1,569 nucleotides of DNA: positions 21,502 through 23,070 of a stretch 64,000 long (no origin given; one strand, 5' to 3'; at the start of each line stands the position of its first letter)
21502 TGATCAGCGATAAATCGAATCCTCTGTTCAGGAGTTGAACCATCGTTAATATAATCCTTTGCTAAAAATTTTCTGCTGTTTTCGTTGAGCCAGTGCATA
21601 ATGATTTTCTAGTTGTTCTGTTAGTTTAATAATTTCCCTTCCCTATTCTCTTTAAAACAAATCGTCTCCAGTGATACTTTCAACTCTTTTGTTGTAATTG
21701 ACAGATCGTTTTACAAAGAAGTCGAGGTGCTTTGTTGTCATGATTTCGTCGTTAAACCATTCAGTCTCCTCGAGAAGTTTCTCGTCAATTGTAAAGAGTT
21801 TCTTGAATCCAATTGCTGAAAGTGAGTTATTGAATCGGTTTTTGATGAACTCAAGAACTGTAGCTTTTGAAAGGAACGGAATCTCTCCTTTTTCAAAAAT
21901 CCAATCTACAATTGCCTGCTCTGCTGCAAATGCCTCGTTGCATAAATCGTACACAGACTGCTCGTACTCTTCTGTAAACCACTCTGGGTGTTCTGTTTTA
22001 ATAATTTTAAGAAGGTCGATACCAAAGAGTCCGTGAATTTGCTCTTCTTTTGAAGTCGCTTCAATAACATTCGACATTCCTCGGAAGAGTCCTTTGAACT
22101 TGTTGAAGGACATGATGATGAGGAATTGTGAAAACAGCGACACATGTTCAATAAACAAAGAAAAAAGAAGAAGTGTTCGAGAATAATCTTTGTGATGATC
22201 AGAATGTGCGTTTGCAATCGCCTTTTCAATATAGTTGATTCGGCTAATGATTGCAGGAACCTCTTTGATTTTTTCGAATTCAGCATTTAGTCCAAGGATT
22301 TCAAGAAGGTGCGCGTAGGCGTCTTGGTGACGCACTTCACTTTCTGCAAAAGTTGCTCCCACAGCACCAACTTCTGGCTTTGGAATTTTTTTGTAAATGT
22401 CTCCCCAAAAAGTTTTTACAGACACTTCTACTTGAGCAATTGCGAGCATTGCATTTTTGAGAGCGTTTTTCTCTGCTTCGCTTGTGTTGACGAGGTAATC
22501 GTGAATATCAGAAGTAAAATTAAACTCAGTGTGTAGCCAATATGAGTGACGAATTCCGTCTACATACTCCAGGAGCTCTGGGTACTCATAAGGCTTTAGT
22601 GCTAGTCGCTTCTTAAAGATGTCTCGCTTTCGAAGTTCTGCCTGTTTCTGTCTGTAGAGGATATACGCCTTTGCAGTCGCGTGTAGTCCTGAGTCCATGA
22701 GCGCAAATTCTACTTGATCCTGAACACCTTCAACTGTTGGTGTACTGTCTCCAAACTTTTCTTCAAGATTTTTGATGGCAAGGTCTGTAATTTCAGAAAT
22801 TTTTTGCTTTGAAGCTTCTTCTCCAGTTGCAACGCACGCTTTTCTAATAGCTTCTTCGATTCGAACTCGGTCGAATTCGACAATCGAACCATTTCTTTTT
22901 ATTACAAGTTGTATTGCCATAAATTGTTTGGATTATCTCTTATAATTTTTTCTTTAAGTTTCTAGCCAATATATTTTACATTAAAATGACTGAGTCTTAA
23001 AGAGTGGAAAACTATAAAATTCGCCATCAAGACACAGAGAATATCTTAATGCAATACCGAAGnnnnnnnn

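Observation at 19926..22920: Class I RNR with ATP-cone on the beta subunit instead of alpha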

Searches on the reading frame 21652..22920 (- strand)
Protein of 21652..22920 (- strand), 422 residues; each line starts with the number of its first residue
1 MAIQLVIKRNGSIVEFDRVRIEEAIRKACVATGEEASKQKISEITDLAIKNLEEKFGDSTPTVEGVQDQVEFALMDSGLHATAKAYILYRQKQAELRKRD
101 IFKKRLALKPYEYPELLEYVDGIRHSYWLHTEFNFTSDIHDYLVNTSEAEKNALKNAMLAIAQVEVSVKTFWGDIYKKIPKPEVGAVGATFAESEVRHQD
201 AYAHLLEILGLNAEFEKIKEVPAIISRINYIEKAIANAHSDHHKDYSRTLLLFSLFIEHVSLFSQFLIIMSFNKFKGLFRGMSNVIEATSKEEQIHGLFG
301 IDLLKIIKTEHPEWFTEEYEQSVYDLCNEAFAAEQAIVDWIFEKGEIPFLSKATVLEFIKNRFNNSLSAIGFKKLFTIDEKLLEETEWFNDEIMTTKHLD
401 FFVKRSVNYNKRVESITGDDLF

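Call 3: search_protein_families(library=pfam, proteins=[window:21652-22920:-], max_evalue=0.01)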
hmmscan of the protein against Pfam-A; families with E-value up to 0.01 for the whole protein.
window:21652-22920:- (422 aa): 2 families
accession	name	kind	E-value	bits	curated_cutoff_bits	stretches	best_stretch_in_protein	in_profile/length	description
PF00268.27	Ribonuc_red_sm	-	1.6e-58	198.8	33.6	1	106-379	2-277/281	Ribonucleotide reductase, small chain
PF03477.21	ATP-cone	-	1.5e-21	77.2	25.8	1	5-94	2-87/88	ATP cone domain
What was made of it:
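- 21652..22920 (-): nrdB: class Id (NrdBi) radical-generating subunit with N-terminal ATP-cone, 422 aa plus stop. Pfam finds ATP-cone plus Ribonuc_red_sm (call 3).
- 22621..22920 (-): ATP-cone domain of NrdB (residues 1-100; Pfam match covers residues 5-94, which is 22639..22908). PF03477 E 1.5e-21 (call 3).
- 21784..22605 (-): Ferritin-like R2 core of NrdB (residues 106-379) with the dimetal site. PF00268 E 1.6e-58 (call 3).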

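Call 4: search_protein_families(library=ncbifam, proteins=[window:21652-22920:-], max_evalue=0.01)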
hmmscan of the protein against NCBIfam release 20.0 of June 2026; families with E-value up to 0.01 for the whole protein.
window:21652-22920:- (422 aa): 15 families
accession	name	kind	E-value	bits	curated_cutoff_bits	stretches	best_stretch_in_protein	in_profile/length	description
NF007186.0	PRK09614.1-5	equivalog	1.1e-44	152.8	237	1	101-421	7-321/328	ribonucleotide-diphosphate reductase subunit beta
NF007184.0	PRK09614.1-3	equivalog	1.1e-26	94.1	310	1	107-420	34-345/346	ribonucleotide-diphosphate reductase subunit beta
NF009398.0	PRK12759.1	equivalog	9.4e-26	90.8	649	1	107-417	99-401/410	bifunctional gluaredoxin/ribonucleoside-diphosphate reductase subunit beta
NF005497.0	PRK07111.1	equivalog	4.8e-19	68.2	764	1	3-99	2-97/746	anaerobic ribonucleoside triphosphate reductase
NF005550.0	PRK07209.1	equivalog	1.5e-18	66.9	309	1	118-411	76-376/383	ribonucleotide-diphosphate reductase subunit beta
NF006207.0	PRK08332.1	equivalog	2.6e-18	64.7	2400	1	1-99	1-98/1684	vitamin B12-dependent ribonucleotide reductase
NF005544.0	PRK07207.1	equivalog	1.2e-16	59.7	965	1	5-101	35-138/965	ribonucleoside-diphosphate reductase subunit alpha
NF009028.0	PRK12364.1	equivalog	4.8e-16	57.9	1377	1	6-166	3-159/842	ribonucleoside-diphosphate reductase subunit alpha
NF006126.0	PRK08270.1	equivalog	5.8e-16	57.9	548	1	4-100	3-95/684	ribonucleoside triphosphate reductase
NF005010.0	PRK06406.1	subfamily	6.1e-15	54.5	1125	1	3-99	4-101/771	vitamin B12-dependent ribonucleotide reductase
TIGR04171.1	RNR_1b_NrdF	exception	2e-12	47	355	1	125-420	23-313/316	class 1b ribonucleoside-diphosphate reductase subunit beta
NF006732.0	PRK09263.1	equivalog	9.8e-11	40.8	657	1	5-99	4-94/712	anaerobic ribonucleoside-triphosphate reductase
NF009029.0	PRK12365.1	equivalog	7.6e-10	37.4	1350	1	5-99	119-220/1046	ribonucleoside-diphosphate reductase subunit alpha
NF007183.0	PRK09614.1-2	subfamily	3.2e-09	36.2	320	1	127-417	30-319/327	ribonucleotide-diphosphate reductase subunit beta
NF006576.0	PRK09101.1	equivalog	3.9e-06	26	346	1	257-383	204-333/376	class Ia ribonucleoside-diphosphate reductase subunit beta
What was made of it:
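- On Class Ib NrdF with C-terminal ATP-cone (Meiothermus type): TIGR04171 NrdF scores 47 bits against a cut-off of 355 (call 4).
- On Grx-ATP-cone-NrdB fusion (F. ignava type): The bifunctional Grx/NrdB model NF009398 matches only the core (residues 107-417), at 90.8 bits against a cut-off of 649 (call 4).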

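Call 5: search_solved_structures(query=window:21652-22920:-, max_evalue=0.00001, show_alignments=2)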
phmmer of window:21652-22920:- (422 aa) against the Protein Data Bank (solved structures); distinct sequences matched with E-value up to 0.00001: 16.
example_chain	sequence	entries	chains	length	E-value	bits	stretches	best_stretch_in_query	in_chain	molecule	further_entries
5olk_A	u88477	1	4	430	8.2e-164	548.5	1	3-422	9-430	Ribonucleoside-diphosphate reductase, beta subunit 1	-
6sf4_A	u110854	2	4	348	5.2e-147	493.2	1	97-422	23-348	Ribonucleoside-diphosphate reductase, beta subunit 1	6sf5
8dq3_A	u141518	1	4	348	6.3e-118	397.4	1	97-422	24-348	Ribonucleoside-diphosphate reductase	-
6cwo_A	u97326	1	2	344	3.6e-91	309.3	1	100-422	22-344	Ribonucleotide reductase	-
8dq4_A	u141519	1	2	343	4.4e-91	309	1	100-422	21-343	Ribonucleoside-diphosphate reductase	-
8dq5_A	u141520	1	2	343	2.7e-90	306.5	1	100-422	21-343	Ribonucleoside-diphosphate reductase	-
6cwq_A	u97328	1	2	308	4.1e-85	289.4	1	100-404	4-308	Ribonucleotide reductase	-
6cwp_A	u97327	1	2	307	5.6e-84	285.7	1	100-395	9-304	Ribonucleotide reductase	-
9dws_A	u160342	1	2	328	5e-25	91.6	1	107-415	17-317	ribonucleoside-diphosphate reductase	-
2ani_A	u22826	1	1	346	3.2e-14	56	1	110-411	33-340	Ribonucleoside-diphosphate reductase beta subunit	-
4d8f_A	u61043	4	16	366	7.3e-14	54.8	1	108-411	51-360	Ribonucleoside-diphosphate reductase subunit beta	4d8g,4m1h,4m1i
1syy_A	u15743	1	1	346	1.2e-13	54.1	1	110-411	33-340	Ribonucleoside-diphosphate reductase beta chain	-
6y2n_A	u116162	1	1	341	1.5e-11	47.2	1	118-410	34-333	Ribonucleoside-diphosphate reductase subunit beta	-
8p23_A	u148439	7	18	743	4.9e-08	35.6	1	3-103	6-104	Anaerobic ribonucleoside-triphosphate reductase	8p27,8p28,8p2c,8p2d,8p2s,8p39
5im3_A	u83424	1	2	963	8.4e-07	31.6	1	6-99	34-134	Ribonucleoside-diphosphate reductase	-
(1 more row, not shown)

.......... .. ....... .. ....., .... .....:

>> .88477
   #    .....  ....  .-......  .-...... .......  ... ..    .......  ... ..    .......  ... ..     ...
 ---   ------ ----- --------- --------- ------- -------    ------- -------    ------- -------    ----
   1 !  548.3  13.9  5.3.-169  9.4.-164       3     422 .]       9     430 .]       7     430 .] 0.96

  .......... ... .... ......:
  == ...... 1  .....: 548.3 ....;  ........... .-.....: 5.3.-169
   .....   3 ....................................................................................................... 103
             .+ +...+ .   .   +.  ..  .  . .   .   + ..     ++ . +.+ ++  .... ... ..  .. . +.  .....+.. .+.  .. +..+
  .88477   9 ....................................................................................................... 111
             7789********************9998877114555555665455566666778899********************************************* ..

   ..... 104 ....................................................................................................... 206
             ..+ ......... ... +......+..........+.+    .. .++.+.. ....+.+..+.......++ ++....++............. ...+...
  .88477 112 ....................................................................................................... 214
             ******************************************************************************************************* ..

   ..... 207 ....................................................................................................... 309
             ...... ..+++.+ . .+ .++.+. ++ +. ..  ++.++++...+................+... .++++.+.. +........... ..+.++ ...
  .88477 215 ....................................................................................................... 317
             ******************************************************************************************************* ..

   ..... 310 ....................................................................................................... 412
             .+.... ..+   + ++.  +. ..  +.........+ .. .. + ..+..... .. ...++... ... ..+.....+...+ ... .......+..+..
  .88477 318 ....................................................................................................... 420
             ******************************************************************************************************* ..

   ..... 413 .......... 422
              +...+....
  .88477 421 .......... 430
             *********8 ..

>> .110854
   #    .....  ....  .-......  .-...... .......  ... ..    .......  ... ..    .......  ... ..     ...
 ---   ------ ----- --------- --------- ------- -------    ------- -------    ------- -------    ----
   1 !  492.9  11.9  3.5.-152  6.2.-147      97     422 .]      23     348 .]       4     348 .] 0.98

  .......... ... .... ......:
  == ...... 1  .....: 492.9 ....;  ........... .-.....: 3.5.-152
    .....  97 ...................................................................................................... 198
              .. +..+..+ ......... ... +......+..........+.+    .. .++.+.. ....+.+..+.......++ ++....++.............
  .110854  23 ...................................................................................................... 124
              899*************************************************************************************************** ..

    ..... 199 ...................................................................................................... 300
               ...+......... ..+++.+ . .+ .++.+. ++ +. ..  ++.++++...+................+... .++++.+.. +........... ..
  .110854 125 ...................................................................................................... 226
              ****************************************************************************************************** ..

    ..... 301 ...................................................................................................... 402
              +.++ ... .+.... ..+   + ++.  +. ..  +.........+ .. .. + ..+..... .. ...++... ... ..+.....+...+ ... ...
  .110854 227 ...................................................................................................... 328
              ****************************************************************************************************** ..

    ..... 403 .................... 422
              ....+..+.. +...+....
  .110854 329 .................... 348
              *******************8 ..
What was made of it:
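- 21652..22920 (-): Full-length phmmer match to 5OLK, residues 3-422, E 8.2e-164 (call 5).
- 21655..21735 (-): Disordered C-terminal tail of NrdB (residues 396-422, ending ..................), the presumed alpha-binding and radical-transfer tail. The tail aligns with L. blandensis .................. (call 5).
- Closest known: Leeuwenhoekiella blandensis NrdAi/NrdBi class Id RNR. Same: Alignment is full length at E 8e-164 (call 5).
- The next hits are all class Id beta structures (6SF4, 8DQ3, 6CWO) (call 5). Class Ia, Ib and Ic models and structures score far lower: TIGR04171 scores 47 bits against a cut-off of 355, and the class Ic C. trachomatis structure gives E 1e-14 (calls 4, 5).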

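Call 10: find_homologous_proteins(query=window:21652-22920:-, max_evalue=1e-20)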
Query window:21652-22920:- (422 aa): 8000 proteins with E <= 1e-20 among 8000 candidates; the best 120 are listed.
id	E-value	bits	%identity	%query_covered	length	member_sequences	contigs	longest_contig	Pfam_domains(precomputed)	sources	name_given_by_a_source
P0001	2.3e-275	931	100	100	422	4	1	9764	PF00268.28,PF03477.22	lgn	-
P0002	4.9e-253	857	90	100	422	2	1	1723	PF00268.28,PF03477.22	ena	-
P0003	1.2e-240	816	86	100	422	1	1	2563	PF00268.28,PF03477.22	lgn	-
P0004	1.1e-239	813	85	100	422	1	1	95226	PF00268.28,PF03477.22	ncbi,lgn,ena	-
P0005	7.0e-232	788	83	100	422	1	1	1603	PF00268.28,PF03477.22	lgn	-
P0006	5.4e-225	765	81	100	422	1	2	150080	PF00268.28,PF03477.22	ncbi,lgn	-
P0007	2.2e-207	707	75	100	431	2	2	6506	PF00268.28,PF03477.22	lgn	-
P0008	5.3e-204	696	76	98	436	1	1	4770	PF00268.28,PF03477.22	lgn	-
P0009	4.4e-203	693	-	-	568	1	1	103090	PF00268.28,PF03477.22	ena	-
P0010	1.1e-200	685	71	100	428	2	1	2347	PF00268.28,PF03477.22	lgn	-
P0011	1.8e-198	678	71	100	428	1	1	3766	PF00268.28,PF03477.22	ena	-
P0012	3.0e-197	674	71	100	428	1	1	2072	PF00268.28,PF03477.22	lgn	-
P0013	9.0e-197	672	71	100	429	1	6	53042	PF00268.28,PF03477.22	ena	-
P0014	9.8e-197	672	73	100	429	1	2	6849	PF00268.28,PF03477.22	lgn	-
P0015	4.3e-196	670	72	100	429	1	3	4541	PF00268.28,PF03477.22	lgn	-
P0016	5.5e-196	669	71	100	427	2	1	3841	PF00268.28,PF03477.22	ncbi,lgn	-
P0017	8.0e-196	669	71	100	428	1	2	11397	PF00268.28,PF03477.22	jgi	jgi:ribonucleoside-diphosphate reductase beta chain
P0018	1.4e-195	668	70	100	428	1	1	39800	PF00268.28,PF03477.22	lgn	-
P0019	8.6e-195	665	71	100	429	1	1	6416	PF00268.28,PF03477.22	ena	-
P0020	9.9e-195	665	71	100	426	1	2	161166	PF00268.28,PF03477.22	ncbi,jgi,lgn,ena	jgi:ribonucleoside-diphosphate reductase beta chain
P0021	1.2e-194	665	70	100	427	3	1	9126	PF00268.28,PF03477.22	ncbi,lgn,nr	ncbi:ribonucleotide-diphosphate reductase subunit beta [Arenimonas sp.]|nr:ribonucleotide-diphosphat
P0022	1.4e-194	665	71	100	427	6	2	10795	PF00268.28,PF03477.22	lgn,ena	-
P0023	4.2e-194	663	71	100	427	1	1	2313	PF00268.28,PF03477.22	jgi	jgi:ribonucleoside-diphosphate reductase beta chain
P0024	6.8e-194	662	71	100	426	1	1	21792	PF00268.28,PF03477.22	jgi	jgi:ribonucleoside-diphosphate reductase beta chain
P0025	1.5e-193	661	69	100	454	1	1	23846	PF00268.28,PF03477.22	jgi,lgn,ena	-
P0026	4.5e-193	660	72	100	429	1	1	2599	PF00268.28,PF03477.22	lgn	-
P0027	5.1e-193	660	70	98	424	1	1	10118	PF00268.28,PF03477.22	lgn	-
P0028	6.7e-193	659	71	100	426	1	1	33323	PF00268.28,PF03477.22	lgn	-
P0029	1.3e-192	658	71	100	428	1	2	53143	PF00268.28,PF03477.22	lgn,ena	-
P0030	1.8e-192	658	70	100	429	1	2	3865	PF00268.28,PF03477.22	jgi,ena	jgi:ribonucleoside-diphosphate reductase beta chain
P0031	1.9e-192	658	70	100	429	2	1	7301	PF00268.28,PF03477.22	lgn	-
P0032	3.0e-192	657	70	100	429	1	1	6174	PF00268.28,PF03477.22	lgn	-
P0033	4.1e-192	657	69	100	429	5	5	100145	PF00268.28,PF03477.22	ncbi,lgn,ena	-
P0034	6.0e-192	656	71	100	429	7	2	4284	PF00268.28,PF03477.22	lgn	-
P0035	9.1e-192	655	71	100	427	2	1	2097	PF00268.28,PF03477.22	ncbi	-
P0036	4.2e-191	653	71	100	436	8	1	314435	PF00268.28,PF03477.22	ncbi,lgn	-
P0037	4.5e-191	653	71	99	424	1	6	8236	PF00268.28,PF03477.22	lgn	-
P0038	8.6e-191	652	70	100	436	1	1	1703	PF00268.28,PF03477.22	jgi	jgi:ribonucleoside-diphosphate reductase beta chain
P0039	1.6e-190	651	70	100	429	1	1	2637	PF00268.28,PF03477.22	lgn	-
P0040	2.4e-190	651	69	100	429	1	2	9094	PF00268.28,PF03477.22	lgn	-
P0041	2.5e-190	651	71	98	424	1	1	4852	PF00268.28,PF03477.22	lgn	-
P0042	2.7e-190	651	71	100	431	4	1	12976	PF00268.28,PF03477.22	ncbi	-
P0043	1.5e-189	648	71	100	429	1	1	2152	PF00268.28,PF03477.22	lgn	-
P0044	9.6e-189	646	70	100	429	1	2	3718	PF00268.28,PF03477.22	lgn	-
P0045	1.1e-187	642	69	100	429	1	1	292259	PF00268.28,PF03477.22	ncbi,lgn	ncbi:MAG: ribonucleotide-diphosphate reductase subunit beta [Patescibacteria group bacterium]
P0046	1.8e-187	641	68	100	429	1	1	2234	PF00268.28,PF03477.22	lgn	-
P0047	9.4e-187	639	68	100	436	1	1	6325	PF00268.28,PF03477.22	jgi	jgi:ribonucleoside-diphosphate reductase beta chain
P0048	1.4e-186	638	68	100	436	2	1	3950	PF00268.28,PF03477.22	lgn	-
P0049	5.4e-186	636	68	100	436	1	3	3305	PF00268.28,PF03477.22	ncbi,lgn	-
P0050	1.0e-185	636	70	100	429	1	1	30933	PF00268.28,PF03477.22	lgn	-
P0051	2.2e-185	634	69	100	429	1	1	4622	PF00268.28,PF03477.22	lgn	-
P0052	6.3e-184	630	68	99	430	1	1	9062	PF00268.28,PF03477.22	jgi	jgi:ribonucleoside-diphosphate reductase beta chain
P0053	4.6e-183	627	66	99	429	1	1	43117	PF00268.28,PF03477.22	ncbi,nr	ncbi:ribonucleotide-diphosphate reductase subunit beta [Candidatus Nomurabacteria bacterium]|nr:ribo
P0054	1.4e-182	625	68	100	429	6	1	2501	PF00268.28,PF03477.22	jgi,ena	-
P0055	2.3e-182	625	67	99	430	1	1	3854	PF00268.28,PF03477.22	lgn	-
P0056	4.2e-182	624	66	100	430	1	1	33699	PF00268.28,PF03477.22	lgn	-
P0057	5.1e-182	623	66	100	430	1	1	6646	PF00268.28,PF03477.22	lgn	-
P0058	5.6e-182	623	68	100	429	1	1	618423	PF00268.28,PF03477.22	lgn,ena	-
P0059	5.8e-182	623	65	99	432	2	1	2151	PF00268.28,PF03477.22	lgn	-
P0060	1.1e-181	622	67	100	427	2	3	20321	PF00268.28,PF03477.22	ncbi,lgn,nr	ncbi:MAG: ribonucleotide-diphosphate reductase subunit beta [Candidatus Pacebacteria bacterium]|nr:r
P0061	1.6e-181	622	65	100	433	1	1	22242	PF00268.28,PF03477.22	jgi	-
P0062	1.7e-181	622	65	100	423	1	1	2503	PF00268.28,PF03477.22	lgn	-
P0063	2.1e-181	621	66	100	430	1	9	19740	PF00268.28,PF03477.22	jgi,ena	-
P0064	2.3e-181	621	67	99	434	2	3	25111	PF00268.28,PF03477.22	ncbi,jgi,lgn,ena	ncbi:MAG TPA: ribonucleotide-diphosphate reductase subunit beta [Candidatus Paceibacterota bacterium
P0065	2.7e-181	621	66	100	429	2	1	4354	PF00268.28,PF03477.22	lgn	-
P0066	2.8e-181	621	66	100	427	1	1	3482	PF00268.28,PF03477.22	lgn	-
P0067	2.9e-181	621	66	100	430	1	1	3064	PF00268.28,PF03477.22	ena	-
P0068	3.0e-181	621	66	100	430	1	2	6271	PF00268.28,PF03477.22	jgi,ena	-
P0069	3.9e-181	620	66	100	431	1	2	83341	PF00268.28,PF03477.22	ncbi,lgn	-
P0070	5.7e-181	620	66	100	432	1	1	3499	PF00268.28,PF03477.22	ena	-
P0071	7.0e-181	620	66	100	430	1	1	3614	PF00268.28,PF03477.22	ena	-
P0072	1.1e-180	619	65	100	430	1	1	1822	PF00268.28,PF03477.22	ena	-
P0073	1.1e-180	619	65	100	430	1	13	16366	PF00268.28,PF03477.22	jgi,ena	-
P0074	1.2e-180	619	67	100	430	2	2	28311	PF00268.28,PF03477.22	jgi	jgi:ribonucleoside-diphosphate reductase beta chain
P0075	1.7e-180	618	66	100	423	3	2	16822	PF00268.28,PF03477.22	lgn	-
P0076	1.8e-180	618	65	100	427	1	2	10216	PF00268.28,PF03477.22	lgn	-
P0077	1.9e-180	618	66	100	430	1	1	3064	PF00268.28,PF03477.22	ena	-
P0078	2.3e-180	618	67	100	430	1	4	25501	PF00268.28,PF03477.22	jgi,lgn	jgi:ribonucleoside-diphosphate reductase beta chain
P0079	3.3e-180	617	66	100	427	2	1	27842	PF00268.28,PF03477.22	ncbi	-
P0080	5.3e-180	617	66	99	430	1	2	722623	PF00268.28,PF03477.22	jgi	jgi:ribonucleoside-diphosphate reductase beta chain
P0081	5.4e-180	617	66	99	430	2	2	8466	PF00268.28,PF03477.22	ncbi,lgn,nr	ncbi:MAG: ribonucleotide-diphosphate reductase subunit beta [Candidatus Levybacteria bacterium]|nr:r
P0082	6.0e-180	617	65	100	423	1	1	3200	PF00268.28,PF03477.22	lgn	-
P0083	1.1e-179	616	65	99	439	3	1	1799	PF00268.28,PF03477.22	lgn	-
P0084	1.9e-179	615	66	100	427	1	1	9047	PF00268.28,PF03477.22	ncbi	-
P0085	2.7e-179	614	67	99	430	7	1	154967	PF00268.28,PF03477.22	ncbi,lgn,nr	ncbi:MAG: ribonucleotide-diphosphate reductase subunit beta [Candidatus Pacebacteria bacterium]|nr:r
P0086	6.5e-179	613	66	100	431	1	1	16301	PF00268.28,PF03477.22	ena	-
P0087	7.4e-179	613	66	100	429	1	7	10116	PF00268.28,PF03477.22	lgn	-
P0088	8.0e-179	613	66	99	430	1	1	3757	PF00268.28,PF03477.22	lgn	-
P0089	9.0e-179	613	66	100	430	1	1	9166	PF00268.28,PF03477.22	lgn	-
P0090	1.0e-178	612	66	99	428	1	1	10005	PF00268.28,PF03477.22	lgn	-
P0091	1.1e-178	612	64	100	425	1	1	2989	PF00268.28,PF03477.22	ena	-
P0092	1.5e-178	612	66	100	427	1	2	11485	PF00268.28,PF03477.22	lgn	-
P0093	1.8e-178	612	66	100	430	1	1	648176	PF00268.28,PF03477.22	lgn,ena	-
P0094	2.0e-178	612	65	100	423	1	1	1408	PF00268.28,PF03477.22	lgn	-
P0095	2.8e-178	611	65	99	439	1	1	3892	PF00268.28,PF03477.22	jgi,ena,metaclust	metaclust:\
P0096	3.0e-178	611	64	99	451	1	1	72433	PF00268.28,PF03477.22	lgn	-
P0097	4.0e-178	611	65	100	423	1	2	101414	PF00268.28,PF03477.22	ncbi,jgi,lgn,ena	jgi:ribonucleoside-diphosphate reductase beta chain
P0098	4.3e-178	610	65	100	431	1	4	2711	PF00268.28,PF03477.22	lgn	-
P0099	5.3e-178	610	64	99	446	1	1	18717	PF00268.28,PF03477.22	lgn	-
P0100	5.7e-178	610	65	100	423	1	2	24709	PF00268.28,PF03477.22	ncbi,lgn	-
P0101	7.0e-178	610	65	100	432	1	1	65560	PF00268.28,PF03477.22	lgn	-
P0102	7.4e-178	610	64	99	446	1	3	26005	PF00268.28,PF03477.22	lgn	-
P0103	8.0e-178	610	65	100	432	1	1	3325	PF00268.28,PF03477.22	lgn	-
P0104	1.2e-177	609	65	100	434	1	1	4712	PF00268.28,PF03477.22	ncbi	-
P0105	1.3e-177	609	65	100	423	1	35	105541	PF00268.28,PF03477.22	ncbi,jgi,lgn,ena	jgi:ribonucleoside-diphosphate reductase beta chain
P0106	1.4e-177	609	65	100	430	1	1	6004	PF00268.28,PF03477.22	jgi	jgi:ribonucleoside-diphosphate reductase beta chain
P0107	1.7e-177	608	64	100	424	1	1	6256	PF00268.28,PF03477.22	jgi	jgi:ribonucleoside-diphosphate reductase beta chain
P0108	1.8e-177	608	64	100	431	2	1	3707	PF00268.28,PF03477.22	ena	-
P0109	2.0e-177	608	66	100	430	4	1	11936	PF00268.28,PF03477.22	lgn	-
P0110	2.3e-177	608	65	100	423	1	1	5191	PF00268.28,PF03477.22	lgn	-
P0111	2.4e-177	608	64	100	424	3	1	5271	PF00268.28,PF03477.22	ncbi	-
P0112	3.0e-177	608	65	99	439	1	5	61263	PF00268.28,PF03477.22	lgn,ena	-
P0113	3.3e-177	608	64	100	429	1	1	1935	PF00268.28,PF03477.22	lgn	-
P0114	3.4e-177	607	64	100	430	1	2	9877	PF00268.28,PF03477.22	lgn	-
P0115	3.5e-177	607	66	99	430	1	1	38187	PF00268.28,PF03477.22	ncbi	-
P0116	3.5e-177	607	63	100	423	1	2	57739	PF00268.28,PF03477.22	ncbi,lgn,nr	ncbi:MAG TPA: ribonucleotide-diphosphate reductase subunit beta [Candidatus Paceibacterota bacterium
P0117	3.8e-177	607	64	100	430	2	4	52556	PF00268.28,PF03477.22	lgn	-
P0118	4.1e-177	607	64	100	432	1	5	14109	PF00268.28,PF03477.22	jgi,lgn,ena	-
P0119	4.2e-177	607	64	100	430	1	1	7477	PF00268.28,PF03477.22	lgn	-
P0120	4.8e-177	607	64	100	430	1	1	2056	PF00268.28,PF03477.22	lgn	-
